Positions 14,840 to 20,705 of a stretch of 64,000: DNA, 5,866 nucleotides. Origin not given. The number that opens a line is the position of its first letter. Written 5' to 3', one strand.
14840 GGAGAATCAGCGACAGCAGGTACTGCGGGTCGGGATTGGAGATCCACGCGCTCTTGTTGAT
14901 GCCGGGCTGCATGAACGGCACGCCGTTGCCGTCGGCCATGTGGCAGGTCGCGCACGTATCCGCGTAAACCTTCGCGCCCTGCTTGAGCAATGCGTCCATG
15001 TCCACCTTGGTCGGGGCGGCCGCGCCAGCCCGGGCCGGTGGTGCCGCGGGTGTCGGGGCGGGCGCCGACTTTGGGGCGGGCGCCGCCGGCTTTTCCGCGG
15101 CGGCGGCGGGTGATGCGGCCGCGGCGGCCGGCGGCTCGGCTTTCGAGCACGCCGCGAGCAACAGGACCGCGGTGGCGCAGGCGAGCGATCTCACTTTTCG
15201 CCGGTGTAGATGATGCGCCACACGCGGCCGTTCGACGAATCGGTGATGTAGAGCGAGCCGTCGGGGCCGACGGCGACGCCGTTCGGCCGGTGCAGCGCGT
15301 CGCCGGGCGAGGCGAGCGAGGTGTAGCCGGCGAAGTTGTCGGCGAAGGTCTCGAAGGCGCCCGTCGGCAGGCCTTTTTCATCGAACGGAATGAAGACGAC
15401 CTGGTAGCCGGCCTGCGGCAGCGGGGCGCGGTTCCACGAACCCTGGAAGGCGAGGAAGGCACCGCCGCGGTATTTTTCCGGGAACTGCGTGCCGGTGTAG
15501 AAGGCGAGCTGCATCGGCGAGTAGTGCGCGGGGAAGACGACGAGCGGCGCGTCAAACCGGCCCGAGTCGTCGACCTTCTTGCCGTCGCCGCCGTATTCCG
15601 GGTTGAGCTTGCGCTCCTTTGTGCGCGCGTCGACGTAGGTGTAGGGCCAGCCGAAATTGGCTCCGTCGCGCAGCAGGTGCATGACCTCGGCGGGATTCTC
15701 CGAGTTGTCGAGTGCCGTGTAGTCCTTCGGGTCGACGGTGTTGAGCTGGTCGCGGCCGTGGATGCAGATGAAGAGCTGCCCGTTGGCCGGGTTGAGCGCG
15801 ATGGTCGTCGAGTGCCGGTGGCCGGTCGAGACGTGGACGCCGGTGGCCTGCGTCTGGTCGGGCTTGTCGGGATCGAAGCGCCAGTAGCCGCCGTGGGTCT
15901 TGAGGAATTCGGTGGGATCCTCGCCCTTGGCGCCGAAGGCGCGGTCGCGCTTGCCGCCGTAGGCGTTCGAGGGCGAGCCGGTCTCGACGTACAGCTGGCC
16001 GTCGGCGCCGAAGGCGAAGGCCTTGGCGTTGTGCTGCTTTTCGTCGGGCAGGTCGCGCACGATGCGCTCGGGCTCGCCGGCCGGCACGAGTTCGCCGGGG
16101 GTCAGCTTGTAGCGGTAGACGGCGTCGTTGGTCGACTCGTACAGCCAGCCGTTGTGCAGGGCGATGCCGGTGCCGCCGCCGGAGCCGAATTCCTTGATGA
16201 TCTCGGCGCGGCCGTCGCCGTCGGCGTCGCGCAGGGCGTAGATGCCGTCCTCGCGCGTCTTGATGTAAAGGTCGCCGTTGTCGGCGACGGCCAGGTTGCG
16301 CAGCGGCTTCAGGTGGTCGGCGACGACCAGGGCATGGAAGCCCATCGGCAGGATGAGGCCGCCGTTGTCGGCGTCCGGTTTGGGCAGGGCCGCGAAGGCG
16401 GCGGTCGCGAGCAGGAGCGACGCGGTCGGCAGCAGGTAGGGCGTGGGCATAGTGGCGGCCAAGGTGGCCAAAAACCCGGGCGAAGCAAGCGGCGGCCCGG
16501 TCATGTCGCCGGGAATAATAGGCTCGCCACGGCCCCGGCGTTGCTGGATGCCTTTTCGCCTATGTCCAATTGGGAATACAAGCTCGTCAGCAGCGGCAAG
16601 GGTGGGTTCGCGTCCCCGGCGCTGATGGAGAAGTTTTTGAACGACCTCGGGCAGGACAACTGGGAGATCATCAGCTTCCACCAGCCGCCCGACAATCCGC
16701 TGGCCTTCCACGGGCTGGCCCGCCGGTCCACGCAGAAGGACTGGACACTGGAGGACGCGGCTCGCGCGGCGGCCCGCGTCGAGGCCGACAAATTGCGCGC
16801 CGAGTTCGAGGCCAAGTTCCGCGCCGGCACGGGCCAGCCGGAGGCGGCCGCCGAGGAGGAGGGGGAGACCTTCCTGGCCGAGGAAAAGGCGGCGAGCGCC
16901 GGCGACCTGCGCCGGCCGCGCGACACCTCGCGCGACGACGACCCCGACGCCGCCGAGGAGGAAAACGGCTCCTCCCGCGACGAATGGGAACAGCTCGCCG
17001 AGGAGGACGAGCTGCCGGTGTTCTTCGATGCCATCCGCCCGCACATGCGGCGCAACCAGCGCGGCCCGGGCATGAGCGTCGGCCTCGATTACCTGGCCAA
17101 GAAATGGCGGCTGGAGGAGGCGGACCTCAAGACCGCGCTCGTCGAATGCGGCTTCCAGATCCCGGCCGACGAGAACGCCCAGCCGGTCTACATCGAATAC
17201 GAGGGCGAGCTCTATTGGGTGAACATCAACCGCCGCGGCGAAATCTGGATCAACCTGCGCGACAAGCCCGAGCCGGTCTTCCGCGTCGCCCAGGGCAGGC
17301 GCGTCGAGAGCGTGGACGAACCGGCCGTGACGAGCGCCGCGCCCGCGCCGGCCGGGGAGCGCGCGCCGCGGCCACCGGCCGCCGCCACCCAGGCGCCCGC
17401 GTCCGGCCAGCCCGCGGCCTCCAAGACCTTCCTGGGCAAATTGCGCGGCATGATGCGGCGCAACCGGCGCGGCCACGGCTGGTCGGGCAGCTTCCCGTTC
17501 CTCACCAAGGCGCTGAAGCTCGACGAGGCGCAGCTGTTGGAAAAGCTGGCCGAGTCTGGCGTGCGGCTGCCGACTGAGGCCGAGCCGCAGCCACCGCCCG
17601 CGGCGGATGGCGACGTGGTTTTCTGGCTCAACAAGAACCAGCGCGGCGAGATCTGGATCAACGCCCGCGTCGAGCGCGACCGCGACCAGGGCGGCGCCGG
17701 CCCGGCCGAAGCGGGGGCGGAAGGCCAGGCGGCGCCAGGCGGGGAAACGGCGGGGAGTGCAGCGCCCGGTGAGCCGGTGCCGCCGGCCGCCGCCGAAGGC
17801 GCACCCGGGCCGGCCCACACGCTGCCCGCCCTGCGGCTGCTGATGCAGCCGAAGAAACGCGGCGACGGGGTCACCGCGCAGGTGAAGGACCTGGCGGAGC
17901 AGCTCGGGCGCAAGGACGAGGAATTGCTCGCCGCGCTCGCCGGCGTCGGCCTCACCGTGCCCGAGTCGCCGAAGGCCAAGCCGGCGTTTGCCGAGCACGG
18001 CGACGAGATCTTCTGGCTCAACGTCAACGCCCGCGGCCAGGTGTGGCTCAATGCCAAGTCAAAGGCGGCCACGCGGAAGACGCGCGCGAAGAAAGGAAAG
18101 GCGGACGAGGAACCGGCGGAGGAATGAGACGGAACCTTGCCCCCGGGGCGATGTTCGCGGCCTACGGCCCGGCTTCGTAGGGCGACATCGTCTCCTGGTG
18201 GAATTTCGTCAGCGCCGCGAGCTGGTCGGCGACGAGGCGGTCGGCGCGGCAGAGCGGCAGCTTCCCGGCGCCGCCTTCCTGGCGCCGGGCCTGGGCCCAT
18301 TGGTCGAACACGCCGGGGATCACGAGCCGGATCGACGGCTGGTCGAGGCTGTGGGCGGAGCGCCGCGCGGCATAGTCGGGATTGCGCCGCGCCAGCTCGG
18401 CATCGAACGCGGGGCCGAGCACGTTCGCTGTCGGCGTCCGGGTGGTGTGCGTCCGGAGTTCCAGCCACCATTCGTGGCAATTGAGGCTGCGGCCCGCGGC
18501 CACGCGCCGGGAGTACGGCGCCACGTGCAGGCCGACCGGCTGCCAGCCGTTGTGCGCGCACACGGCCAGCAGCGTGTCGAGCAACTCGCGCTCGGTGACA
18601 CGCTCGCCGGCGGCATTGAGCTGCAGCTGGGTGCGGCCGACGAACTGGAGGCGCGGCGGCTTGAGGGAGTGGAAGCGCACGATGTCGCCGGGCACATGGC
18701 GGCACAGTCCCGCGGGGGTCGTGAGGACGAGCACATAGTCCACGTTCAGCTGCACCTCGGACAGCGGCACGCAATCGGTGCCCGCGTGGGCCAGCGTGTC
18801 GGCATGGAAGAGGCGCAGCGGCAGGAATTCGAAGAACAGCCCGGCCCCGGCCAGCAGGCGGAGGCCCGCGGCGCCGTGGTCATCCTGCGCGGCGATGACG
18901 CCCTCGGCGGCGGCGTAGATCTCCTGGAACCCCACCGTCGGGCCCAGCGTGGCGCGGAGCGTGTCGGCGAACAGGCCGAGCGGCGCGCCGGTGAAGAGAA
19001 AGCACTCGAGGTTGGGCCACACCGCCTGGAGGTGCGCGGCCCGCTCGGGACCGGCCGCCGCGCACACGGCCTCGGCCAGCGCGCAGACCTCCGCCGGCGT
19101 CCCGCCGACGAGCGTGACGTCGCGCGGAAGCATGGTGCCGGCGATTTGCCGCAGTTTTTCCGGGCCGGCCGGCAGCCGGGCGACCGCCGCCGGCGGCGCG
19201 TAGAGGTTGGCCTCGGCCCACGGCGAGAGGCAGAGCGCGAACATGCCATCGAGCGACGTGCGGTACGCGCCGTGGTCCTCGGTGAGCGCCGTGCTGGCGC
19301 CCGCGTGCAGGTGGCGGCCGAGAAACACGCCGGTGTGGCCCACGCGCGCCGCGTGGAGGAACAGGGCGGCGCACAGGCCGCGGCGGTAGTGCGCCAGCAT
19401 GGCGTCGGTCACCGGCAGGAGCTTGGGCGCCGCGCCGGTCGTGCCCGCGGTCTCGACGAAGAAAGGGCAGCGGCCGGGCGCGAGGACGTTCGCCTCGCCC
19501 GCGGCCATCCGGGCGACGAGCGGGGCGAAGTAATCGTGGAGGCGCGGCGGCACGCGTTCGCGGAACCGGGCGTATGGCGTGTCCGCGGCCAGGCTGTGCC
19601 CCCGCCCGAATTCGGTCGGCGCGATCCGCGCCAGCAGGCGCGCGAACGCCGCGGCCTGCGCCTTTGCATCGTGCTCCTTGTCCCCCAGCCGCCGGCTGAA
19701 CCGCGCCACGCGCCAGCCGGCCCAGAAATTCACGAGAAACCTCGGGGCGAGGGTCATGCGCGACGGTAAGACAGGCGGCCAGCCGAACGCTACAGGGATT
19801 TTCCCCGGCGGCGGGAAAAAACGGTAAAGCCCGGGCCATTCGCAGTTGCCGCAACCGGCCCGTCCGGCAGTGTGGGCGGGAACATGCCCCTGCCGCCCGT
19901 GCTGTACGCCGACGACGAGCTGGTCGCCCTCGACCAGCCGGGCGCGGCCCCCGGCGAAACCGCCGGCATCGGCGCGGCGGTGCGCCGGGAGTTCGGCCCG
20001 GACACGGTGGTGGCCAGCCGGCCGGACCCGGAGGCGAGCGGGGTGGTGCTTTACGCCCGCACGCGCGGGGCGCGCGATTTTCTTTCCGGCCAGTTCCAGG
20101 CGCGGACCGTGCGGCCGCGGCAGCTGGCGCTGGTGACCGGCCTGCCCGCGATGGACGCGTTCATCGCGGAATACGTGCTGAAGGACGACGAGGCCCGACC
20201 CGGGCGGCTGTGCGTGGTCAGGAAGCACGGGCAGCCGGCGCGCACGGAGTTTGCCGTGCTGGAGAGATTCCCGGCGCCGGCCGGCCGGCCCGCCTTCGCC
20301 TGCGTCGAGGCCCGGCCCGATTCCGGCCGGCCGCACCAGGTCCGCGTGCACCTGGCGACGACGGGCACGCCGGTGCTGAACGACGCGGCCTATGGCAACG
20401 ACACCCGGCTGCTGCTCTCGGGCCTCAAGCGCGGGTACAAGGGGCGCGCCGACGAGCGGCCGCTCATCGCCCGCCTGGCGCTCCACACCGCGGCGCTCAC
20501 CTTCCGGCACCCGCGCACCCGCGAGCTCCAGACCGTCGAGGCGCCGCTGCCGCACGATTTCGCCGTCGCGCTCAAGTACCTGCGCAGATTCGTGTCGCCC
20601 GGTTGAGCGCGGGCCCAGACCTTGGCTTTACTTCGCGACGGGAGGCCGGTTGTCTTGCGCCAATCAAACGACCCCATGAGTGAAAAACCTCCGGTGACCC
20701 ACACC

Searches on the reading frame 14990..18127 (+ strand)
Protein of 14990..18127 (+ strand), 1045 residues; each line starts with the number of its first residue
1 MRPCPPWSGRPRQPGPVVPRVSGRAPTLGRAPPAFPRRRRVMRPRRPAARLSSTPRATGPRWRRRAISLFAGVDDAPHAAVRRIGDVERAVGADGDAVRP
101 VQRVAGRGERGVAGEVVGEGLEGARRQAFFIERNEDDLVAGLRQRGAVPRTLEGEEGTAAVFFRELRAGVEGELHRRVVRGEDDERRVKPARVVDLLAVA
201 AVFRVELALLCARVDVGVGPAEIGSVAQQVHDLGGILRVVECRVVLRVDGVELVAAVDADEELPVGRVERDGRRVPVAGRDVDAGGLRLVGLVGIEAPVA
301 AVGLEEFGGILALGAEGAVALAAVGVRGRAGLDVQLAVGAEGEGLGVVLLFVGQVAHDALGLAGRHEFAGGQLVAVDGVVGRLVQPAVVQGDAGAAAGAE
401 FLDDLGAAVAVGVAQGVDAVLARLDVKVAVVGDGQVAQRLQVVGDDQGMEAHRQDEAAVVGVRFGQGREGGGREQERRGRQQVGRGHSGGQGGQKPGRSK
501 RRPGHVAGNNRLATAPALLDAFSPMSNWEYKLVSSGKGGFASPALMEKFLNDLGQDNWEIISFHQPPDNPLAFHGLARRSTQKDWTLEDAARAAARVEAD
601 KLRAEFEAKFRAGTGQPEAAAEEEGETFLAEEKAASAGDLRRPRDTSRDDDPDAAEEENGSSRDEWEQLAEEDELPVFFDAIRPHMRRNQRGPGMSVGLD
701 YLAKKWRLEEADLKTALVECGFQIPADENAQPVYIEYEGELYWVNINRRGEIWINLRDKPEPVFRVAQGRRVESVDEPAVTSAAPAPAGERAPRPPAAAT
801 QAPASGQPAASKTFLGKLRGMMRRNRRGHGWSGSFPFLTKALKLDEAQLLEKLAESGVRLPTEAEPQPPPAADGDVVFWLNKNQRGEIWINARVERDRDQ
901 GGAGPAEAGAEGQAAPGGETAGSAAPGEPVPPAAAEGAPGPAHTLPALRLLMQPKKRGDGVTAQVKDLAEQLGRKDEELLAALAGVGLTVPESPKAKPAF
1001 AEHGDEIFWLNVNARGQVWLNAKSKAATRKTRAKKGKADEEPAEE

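Call 6: search_protein_families(library=pfam, proteins=[window:14990-18127:+], max_evalue=0.01)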
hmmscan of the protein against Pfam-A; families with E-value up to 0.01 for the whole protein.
window:14990-18127:+ (1045 aa): 1 family
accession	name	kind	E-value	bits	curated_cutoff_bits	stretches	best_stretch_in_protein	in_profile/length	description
PF13783.11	DUF4177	-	0.0025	18.4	25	1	528-566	1-45/65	Domain of unknown function (DUF4177)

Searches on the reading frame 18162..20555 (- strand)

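Call 15: search_protein_families(library=pfam, proteins=[window:18162-20555:-], max_evalue=0.001)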
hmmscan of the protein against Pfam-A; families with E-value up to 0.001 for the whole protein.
window:18162-20555:- (797 aa): 3 families
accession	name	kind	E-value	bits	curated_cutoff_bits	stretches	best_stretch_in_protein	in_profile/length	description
PF03321.19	GH3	-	2.2e-21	76.8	23.6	1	295-392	11-108/304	GH3 family N-terminal domain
PF23571.1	GH3_M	-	2e-12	47.5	23.6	1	569-641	4-75/75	GH3 family central domain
PF23572.1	GH3_C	-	3.5e-09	37.8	23.6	1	675-769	16-114/119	GH3 family C-terminal domain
